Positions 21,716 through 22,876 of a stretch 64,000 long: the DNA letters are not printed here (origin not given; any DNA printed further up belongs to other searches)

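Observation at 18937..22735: Translationally coupled operon of UbiA prenyltransferase, type III PKS, methyltransferase and flavoprotein oxidoreductase, predicting a prenylated phenolic lipid or quinone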

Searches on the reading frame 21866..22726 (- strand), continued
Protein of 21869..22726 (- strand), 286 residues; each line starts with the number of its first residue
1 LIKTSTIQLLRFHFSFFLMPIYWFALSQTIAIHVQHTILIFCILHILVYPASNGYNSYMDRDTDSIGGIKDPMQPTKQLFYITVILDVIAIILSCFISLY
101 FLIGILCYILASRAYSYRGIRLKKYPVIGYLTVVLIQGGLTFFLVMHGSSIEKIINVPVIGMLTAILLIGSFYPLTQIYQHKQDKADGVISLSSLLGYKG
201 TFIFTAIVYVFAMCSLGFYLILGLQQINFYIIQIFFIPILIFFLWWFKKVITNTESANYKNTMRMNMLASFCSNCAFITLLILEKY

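Call 61: search_solved_structures(query=A3, max_evalue=1, show_alignments=3)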
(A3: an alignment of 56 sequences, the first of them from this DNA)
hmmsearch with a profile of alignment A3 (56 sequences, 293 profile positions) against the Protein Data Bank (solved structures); distinct sequences matched with E-value up to 1: 3.
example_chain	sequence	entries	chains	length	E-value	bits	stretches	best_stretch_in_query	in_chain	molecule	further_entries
4od4_A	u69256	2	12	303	0.00013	24.4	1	9-257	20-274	4-hydroxybenzoate octaprenyltransferase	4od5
9sau_C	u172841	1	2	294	0.0003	23.2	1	55-254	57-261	Chlorophyll a synthase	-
9sas_C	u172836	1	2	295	0.0003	23.2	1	55-254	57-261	Chlorophyll a synthase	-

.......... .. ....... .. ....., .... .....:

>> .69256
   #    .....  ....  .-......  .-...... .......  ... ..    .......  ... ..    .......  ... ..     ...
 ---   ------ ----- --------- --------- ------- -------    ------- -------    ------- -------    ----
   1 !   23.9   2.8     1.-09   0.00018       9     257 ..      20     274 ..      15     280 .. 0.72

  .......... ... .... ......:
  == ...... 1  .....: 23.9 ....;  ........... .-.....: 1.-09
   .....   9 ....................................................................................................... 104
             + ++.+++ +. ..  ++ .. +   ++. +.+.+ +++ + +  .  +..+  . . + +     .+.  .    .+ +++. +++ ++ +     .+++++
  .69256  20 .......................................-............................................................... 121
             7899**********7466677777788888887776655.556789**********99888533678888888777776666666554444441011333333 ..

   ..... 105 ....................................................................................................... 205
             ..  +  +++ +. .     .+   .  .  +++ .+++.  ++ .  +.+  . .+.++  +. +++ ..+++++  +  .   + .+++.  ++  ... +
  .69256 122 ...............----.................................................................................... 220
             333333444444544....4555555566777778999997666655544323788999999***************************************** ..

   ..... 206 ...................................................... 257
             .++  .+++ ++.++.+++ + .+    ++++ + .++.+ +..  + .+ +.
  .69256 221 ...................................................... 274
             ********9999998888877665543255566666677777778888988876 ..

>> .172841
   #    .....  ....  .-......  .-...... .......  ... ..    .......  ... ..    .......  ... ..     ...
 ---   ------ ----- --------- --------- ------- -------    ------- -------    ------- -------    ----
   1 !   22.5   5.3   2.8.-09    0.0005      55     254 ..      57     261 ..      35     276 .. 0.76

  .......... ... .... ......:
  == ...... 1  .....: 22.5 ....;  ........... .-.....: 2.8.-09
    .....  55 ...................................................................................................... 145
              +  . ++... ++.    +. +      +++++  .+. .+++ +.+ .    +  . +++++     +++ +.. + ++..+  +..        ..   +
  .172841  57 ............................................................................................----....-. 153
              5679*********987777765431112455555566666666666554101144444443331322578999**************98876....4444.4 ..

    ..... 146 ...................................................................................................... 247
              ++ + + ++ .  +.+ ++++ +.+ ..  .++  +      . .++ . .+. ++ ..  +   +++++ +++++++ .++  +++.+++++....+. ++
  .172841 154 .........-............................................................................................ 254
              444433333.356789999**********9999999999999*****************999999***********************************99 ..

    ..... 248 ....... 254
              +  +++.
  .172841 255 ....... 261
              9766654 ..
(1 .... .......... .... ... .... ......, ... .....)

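Call 65: predict_structure(alignment_id=A3)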
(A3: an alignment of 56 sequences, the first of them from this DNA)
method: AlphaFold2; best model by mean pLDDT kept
length: 286 residues; sequences in the alignment: 56
mean_pLDDT: 97.4   pTM: 0.93
mean pLDDT of the five models: 97.4, 97.3, 97.1, 97.0, 96.7
residues with pLDDT >= 90: 280; 70-90: 6; 50-70: 0; < 50: 0
segments of 3 or more residues with pLDDT < 50: none
pLDDT, mean of each block of 10 residues (from residue 1): 97 97 97 98 98 98 96 98 99 98 98 98 98 98 98 90 98 98 95 98 98 98 96 98 99 98 98 98 95
secondary structure, 60 per line:
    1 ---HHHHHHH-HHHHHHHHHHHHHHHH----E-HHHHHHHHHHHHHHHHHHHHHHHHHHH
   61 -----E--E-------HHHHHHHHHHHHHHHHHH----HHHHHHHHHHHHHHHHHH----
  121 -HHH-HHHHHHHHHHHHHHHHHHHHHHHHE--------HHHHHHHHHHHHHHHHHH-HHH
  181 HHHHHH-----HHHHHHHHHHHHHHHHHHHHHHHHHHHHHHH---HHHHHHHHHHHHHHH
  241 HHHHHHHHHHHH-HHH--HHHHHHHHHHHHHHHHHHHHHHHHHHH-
elements in order: H4-10 H12-27 H34-60 H77-94 H99-116 H126-149 H159-176 H178-186 H192-222 H226-252 H259-285

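Call 68: fold_search(model_id=the predicted structure, library=pdb)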
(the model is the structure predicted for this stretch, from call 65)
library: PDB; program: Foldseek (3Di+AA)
matches with E <= 10: 548; with E <= 0.001: 14
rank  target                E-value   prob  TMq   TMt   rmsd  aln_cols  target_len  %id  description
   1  4tq4_A                6.2e-07  1.00  0.75  0.74   4.1       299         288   18  Structure of a UbiA homolog from Archaeoglobus fulgidus bound to DMAPP and Mg2+ (released 2014-07-16)
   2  4tq4_B                8.1e-07  1.00  0.74  0.73   4.2       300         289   18  Structure of a UbiA homolog from Archaeoglobus fulgidus bound to DMAPP and Mg2+ (released 2014-07-16)
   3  4tq4_D                8.1e-07  1.00  0.72  0.71   4.7       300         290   18  Structure of a UbiA homolog from Archaeoglobus fulgidus bound to DMAPP and Mg2+ (released 2014-07-16)
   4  7bpu_A                1.6e-06  1.00  0.62  0.63   5.8       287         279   20  Structural and mechanistic insights into the biosynthesis of Digeranylgeranylglyceryl phosphate synthase in membranes (released 2021-04-14)
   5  4tq4_C                2.4e-06  1.00  0.75  0.74   4.1       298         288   19  Structure of a UbiA homolog from Archaeoglobus fulgidus bound to DMAPP and Mg2+ (released 2014-07-16)
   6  4tq3_B                2.7e-06  1.00  0.74  0.74   4.3       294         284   19  Structure of a UbiA homolog from Archaeoglobus fulgidus bound to GPP and Mg2+ (released 2014-07-16)
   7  4tq3_A                3.0e-06  1.00  0.74  0.75   4.1       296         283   18  Structure of a UbiA homolog from Archaeoglobus fulgidus bound to GPP and Mg2+ (released 2014-07-16)
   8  6m31_A                4.7e-06  1.00  0.62  0.63   5.6       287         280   20  Structural and Functional Insights into an Archaeal Lipid Synthase (released 2021-02-03)
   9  4tq6_B                5.6e-06  1.00  0.68  0.73   4.5       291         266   18  Structure of a UbiA homolog from Archaeoglobus fulgidus bound to Cd2+ (released 2014-07-16)
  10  4tq5                  8.3e-06  1.00  0.72  0.74   4.5       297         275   16  Structure of a UbiA homolog from Archaeoglobus fulgidus (released 2014-07-16)
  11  4tq6_A                4.1e-05  1.00  0.72  0.76   4.0       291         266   16  Structure of a UbiA homolog from Archaeoglobus fulgidus bound to Cd2+ (released 2014-07-16)
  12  4od5_A                6.1e-05  1.00  0.70  0.73   4.2       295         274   17  Substrate-bound structure of a UbiA homolog from Aeropyrum pernix K1 (released 2014-03-19)
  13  4od4_A                8.6e-05  1.00  0.70  0.72   4.3       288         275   16  Apo structure of a UbiA homolog from Aeropyrum pernix K1 (released 2014-03-19)
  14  8djk_B                8.6e-05  1.00  0.64  0.65   5.2       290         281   15  HMGCR-UBIAD1 Complex State 2 (released 2022-08-03)
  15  8j8j_A                1.0e-02  1.00  0.58  0.57   6.7       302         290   12  Membrane bound PRTase, C3 symmetry, donor bound (released 2024-02-07)
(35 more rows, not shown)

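Call 70: find_homologous_proteins(query=L092:4845-5951:-, max_evalue=1e-30)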
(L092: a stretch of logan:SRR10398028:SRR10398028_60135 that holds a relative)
Query L092:4845-5951:- (368 aa): 8000 proteins with E <= 1e-30 among 8000 candidates; the best 120 are listed.
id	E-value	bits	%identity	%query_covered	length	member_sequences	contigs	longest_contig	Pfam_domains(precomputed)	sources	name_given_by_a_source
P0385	1.4e-241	819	100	100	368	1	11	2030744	PF02797.22,PF08545.17,PF08541.17,PF08392.19,PF00195.26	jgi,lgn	-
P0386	2.9e-206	703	85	99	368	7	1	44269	PF02797.22,PF08545.17,PF08541.17,PF08392.19,PF00195.26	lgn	-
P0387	5.7e-203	692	83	100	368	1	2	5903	PF02797.22,PF08545.17,PF08541.17,PF08392.19,PF00195.26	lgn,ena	-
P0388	6.1e-202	688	83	99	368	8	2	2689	PF02797.22,PF08545.17,PF08541.17,PF08392.19,PF00195.26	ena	-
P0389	1.7e-198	677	82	100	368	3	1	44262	PF02797.22,PF08545.17,PF08541.17,PF08392.19,PF00195.26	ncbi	-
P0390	4.5e-198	676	80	100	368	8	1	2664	PF02797.22,PF08545.17,PF08541.17,PF08392.19,PF00195.26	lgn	-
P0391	2.8e-197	673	81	100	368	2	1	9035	PF02797.22,PF08545.17,PF08541.17,PF08392.19,PF00195.26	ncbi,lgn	-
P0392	2.2e-196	670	82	99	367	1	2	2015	PF02797.22,PF08545.17,PF08541.17,PF08392.19,PF00195.26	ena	-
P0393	1.6e-194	664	80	99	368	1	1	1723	PF02797.22,PF08545.17,PF08541.17,PF08392.19,PF00195.26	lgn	-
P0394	8.3e-192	655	79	100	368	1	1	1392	PF02797.22,PF08545.17,PF08541.17,PF08392.19,PF00195.26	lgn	-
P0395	1.3e-191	654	77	100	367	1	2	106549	PF02797.22,PF08541.17,PF08392.19,PF00195.26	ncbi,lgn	-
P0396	1.5e-191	654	76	100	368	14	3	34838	PF02797.22,PF08545.17,PF08541.17,PF08392.19,PF00195.26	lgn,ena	-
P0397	1.8e-191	654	77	100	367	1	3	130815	PF02797.22,PF08541.17,PF08392.19,PF00195.26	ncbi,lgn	-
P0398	4.2e-191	653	78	99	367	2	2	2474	PF02797.22,PF08545.17,PF08541.17,PF08392.19,PF00195.26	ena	-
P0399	9.9e-191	651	76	100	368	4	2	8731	PF02797.22,PF08541.17,PF08392.19,PF00195.26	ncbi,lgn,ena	-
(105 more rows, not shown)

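Call 71: search_protein_families(library=ncbifam, proteins=[L092:7894-9015:-, L092:6905-7840:-], max_evalue=0.00001)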
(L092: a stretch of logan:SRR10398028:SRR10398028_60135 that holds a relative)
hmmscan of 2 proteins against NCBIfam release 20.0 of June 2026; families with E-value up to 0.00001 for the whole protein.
L092:7894-9015:- (373 aa): 38 families (the best 25 are shown)
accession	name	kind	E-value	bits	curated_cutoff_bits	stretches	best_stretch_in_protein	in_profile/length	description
TIGR02032.1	GG-red-SF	subfamily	9.6e-26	91.1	158.8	1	6-298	3-294/297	geranylgeranyl reductase family protein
NF005313.0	PRK06847.1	subfamily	2.2e-20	73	372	1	4-303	5-318/375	hypothetical protein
NF049967.1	QhpG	equivalog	2.2e-17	63.1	240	1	6-296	1-281/423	flavin-dependent monooxygenase QhpG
NF053548.1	violacein_VioC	equivalog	3.1e-16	59.5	760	1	4-42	2-40/429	NADP-dependent violacein biosynthesis oxygenase VioC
TIGR02023.1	BchP-ChlP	subfamily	4.1e-14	52.4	343.3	1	265-341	262-335/388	geranylgeranyl diphosphate reductase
TIGR01988.1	Ubi-OHases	subfamily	5.1e-12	45.3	224.65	1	6-346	2-358/387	ubiquinone biosynthesis hydroxylase, UbiH/UbiF/VisC/COQ6 family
NF038171.1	maturase_LodB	equivalog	7.8e-12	45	400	1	6-328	2-335/361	lysine-epsilon-oxidase maturase LodB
NF041080.1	DGGGPL_reductase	equivalog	8.9e-12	44.6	580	1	6-125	4-123/447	digeranylgeranylglycerophospholipid reductase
NF005788.0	PRK07608.1-3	equivalog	1.2e-11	44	478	1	260-344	272-356/388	UbiH/UbiF family hydroxylase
NF004834.1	PRK06185.1-3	subfamily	1.3e-11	44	500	1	4-317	8-335/420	FAD-dependent oxidoreductase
NF033113.0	halo_ClmS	equivalog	9.2e-11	40.9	900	0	94-324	104-343/570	chloramphenicol-biosynthetic FADH2-dependent halogenase CmlS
NF004833.1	PRK06185.1-1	subfamily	1.2e-10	40.8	488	0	5-81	4-82/403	FAD-dependent oxidoreductase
NF005566.0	PRK07236.1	subfamily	2.5e-10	39.8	333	1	3-172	6-174/386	hypothetical protein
NF038174.1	maturase_GoxB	equivalog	8.3e-10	38.2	400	1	5-308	2-317/358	glycine oxidase maturase GoxB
TIGR01984.1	UbiH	equivalog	1.6e-09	37.1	392.2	0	260-342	269-349/382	2-octaprenyl-6-methoxyphenyl hydroxylase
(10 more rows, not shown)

L092:6905-7840:- (311 aa): 0 families

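Call 80: find_related_loci(query=A5, collection=metagenome_contigs, flank=4500)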
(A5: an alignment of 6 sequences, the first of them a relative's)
Query A5 (288 aa) in metagenome_contigs; peptide patterns used: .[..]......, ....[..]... (x = any residue, [..] = any of these).
600 stretches matched a pattern (row limit reached: there are more); 571 encode a relative of the query (tblastn E <= 1e-3); the best 80 are kept; 80 distinct loci.
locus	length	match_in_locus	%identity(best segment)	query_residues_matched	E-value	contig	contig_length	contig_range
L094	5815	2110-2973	70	1-288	2e-124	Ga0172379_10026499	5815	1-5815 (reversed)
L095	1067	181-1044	63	4-288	1e-116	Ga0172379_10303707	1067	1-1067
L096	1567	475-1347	63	1-288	9e-111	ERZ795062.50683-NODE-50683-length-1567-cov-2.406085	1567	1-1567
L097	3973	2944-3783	59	7-286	3e-94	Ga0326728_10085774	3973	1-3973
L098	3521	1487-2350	56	2-287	2e-85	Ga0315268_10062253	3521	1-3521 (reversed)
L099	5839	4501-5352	47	6-287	5e-80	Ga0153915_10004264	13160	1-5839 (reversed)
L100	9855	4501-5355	52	5-287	7e-76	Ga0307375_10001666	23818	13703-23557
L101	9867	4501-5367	48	2-288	4e-74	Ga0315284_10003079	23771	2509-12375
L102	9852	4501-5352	48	6-286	7e-74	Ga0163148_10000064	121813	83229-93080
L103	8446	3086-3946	43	3-286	2e-73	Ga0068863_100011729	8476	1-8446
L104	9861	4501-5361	44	3-286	1e-71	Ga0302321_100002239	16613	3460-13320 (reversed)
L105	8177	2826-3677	43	6-287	3e-71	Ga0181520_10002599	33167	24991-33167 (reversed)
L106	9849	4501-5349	44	7-286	1e-70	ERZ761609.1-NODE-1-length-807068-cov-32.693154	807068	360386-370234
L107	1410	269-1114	46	6-284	5e-74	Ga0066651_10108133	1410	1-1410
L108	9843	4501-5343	43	6-284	5e-70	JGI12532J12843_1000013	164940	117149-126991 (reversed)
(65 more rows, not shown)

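Call 84: search_protein_families(library=pfam, proteins=[L100:1172-2539:+, L100:2536-3660:+, L100:3657-4508:+, L100:4057-5385:+, L100:5412-5972:+, L100:6973-9135:-, L100:353-1039:+, L100:6370-6960:-, L100:9030-9725:+], max_evalue=0.0001)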
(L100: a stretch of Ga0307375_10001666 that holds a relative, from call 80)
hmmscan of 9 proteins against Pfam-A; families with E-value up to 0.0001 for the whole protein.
L100:1172-2539:+ (455 aa): 2 families
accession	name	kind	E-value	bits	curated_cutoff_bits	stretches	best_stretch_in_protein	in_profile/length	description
PF01494.25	FAD_binding_3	-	3.6e-45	155.1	22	1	8-345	1-346/349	FAD binding domain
PF01266.30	DAO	-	3.7e-06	27.1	27.9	1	10-120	1-108/353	FAD dependent oxidoreductase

L100:2536-3660:+ (374 aa): 5 families
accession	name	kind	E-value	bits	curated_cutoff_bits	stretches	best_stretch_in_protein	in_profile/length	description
PF00195.25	Chal_sti_synt_N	-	2.2e-25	89.9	27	1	6-216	16-222/225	Chalcone and stilbene synthases, N-terminal domain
PF02797.21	Chal_sti_synt_C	-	1.7e-20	74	27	1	241-370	8-147/151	Chalcone and stilbene synthases, C-terminal domain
PF08392.18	FAE1_CUT1_RppA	-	1.8e-12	47.6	27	1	92-219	80-207/290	FAE1/Type III polyketide synthase-like protein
PF08541.16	ACP_syn_III_C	-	1.2e-05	25.8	26.6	1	286-371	4-89/90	3-Oxoacyl-[acyl-carrier-protein (ACP)] synthase III C terminal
PF08545.16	ACP_syn_III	-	1.9e-05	24.9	24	1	156-221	6-67/80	3-Oxoacyl-[acyl-carrier-protein (ACP)] synthase III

L100:3657-4508:+ (283 aa): 3 families
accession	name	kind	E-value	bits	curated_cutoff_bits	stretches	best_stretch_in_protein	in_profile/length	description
PF13649.12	Methyltransf_25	-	3.3e-08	34.5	27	1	80-173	3-94/97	Methyltransferase domain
PF08241.18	Methyltransf_11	-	5.2e-07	30.7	21.2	1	80-173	2-88/95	Methyltransferase domain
PF08242.18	Methyltransf_12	-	5e-05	24.4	30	0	80-172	2-92/98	Methyltransferase domain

L100:4057-5385:+ (442 aa): 1 family
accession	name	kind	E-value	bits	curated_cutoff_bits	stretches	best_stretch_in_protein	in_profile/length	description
PF01040.23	UbiA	-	5.3e-14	52.6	34.2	1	164-416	2-248/250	UbiA prenyltransferase family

L100:5412-5972:+ (186 aa): 1 family
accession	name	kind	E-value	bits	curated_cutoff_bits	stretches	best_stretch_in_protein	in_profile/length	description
PF21349.2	RUBY_RBDX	-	2.8e-09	36.7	26.5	1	6-34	2-30/30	Rubrerythrin, rubredoxin-like domain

L100:6973-9135:- (720 aa): 1 family
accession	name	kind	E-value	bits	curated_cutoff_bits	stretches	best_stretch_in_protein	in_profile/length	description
PF00115.25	COX1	-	8.7e-139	463.6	34.8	1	102-550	1-436/436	Cytochrome C and Quinol oxidase polypeptide I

L100:353-1039:+ (228 aa): 1 family
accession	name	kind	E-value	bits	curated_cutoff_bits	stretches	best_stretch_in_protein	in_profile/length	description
PF06197.19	DUF998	-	8.6e-06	26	30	1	43-186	27-156/184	Protein of unknown function (DUF998)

L100:6370-6960:- (196 aa): 1 family
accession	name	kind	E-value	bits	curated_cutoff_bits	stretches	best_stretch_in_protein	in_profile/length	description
PF00510.24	COX3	-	3.6e-08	34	23.8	1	19-194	78-257/258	Cytochrome c oxidase subunit III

L100:9030-9725:+ (231 aa): 0 families

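Call 85: search_protein_families(library=pfam, proteins=[L101:2301-3572:+, L101:3747-4481:+, L101:4264-5370:+, L101:5408-5896:+, L101:5871-7220:+, L101:7073-8350:+, L101:8293-8889:+, L101:7728-9098:+, L101:9171-9797:+, L101:168-707:+], max_evalue=0.0001)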
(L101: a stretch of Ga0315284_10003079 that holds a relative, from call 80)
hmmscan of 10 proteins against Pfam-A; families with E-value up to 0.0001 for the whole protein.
L101:2301-3572:+ (423 aa): 1 family
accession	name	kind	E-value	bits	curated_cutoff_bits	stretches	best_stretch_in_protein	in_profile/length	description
PF07690.21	MFS_1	-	2.3e-18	66.7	33.4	2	158-377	119-347/347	Major Facilitator Superfamily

L101:3747-4481:+ (244 aa): 1 family
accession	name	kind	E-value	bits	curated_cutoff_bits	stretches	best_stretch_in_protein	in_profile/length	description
PF13472.12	Lipase_GDSL_2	-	5.5e-21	76.3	32.9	1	56-232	2-178/178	GDSL-like Lipase/Acylhydrolase family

L101:4264-5370:+ (368 aa): 1 family
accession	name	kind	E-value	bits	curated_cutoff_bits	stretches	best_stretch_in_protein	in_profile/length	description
PF01040.23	UbiA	-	1.6e-14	54.3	34.2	1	98-332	2-235/250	UbiA prenyltransferase family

L101:5408-5896:+ (162 aa): 0 families

L101:5871-7220:+ (449 aa): 0 families

L101:7073-8350:+ (425 aa): 5 families
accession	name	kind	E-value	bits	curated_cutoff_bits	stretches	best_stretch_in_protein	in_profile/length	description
PF00195.25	Chal_sti_synt_N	-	3.5e-16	59.8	27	1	147-278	89-222/225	Chalcone and stilbene synthases, N-terminal domain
PF02797.21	Chal_sti_synt_C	-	5e-16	59.5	27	1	307-424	23-148/151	Chalcone and stilbene synthases, C-terminal domain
PF08541.16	ACP_syn_III_C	-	2.6e-11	44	26.6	1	334-424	1-89/90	3-Oxoacyl-[acyl-carrier-protein (ACP)] synthase III C terminal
PF08392.18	FAE1_CUT1_RppA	-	1.1e-09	38.5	27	1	169-281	95-207/290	FAE1/Type III polyketide synthase-like protein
PF08545.16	ACP_syn_III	-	1.7e-05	25.1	24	1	217-279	5-63/80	3-Oxoacyl-[acyl-carrier-protein (ACP)] synthase III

L101:8293-8889:+ (198 aa): 0 families

L101:7728-9098:+ (456 aa): 3 families
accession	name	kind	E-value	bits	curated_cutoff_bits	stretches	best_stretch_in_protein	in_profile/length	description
PF13649.12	Methyltransf_25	-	2.3e-11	44.7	27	1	282-377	1-93/97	Methyltransferase domain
PF08242.18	Methyltransf_12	-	1.7e-08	35.5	30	1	283-379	1-94/98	Methyltransferase domain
PF08241.18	Methyltransf_11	-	1.7e-07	32.2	21.2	1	283-364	1-76/95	Methyltransferase domain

L101:9171-9797:+ (208 aa): 1 family
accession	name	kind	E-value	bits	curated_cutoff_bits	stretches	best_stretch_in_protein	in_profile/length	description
PF21349.2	RUBY_RBDX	-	1.4e-07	31.3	26.5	1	29-56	2-29/30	Rubrerythrin, rubredoxin-like domain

L101:168-707:+ (179 aa): 0 families
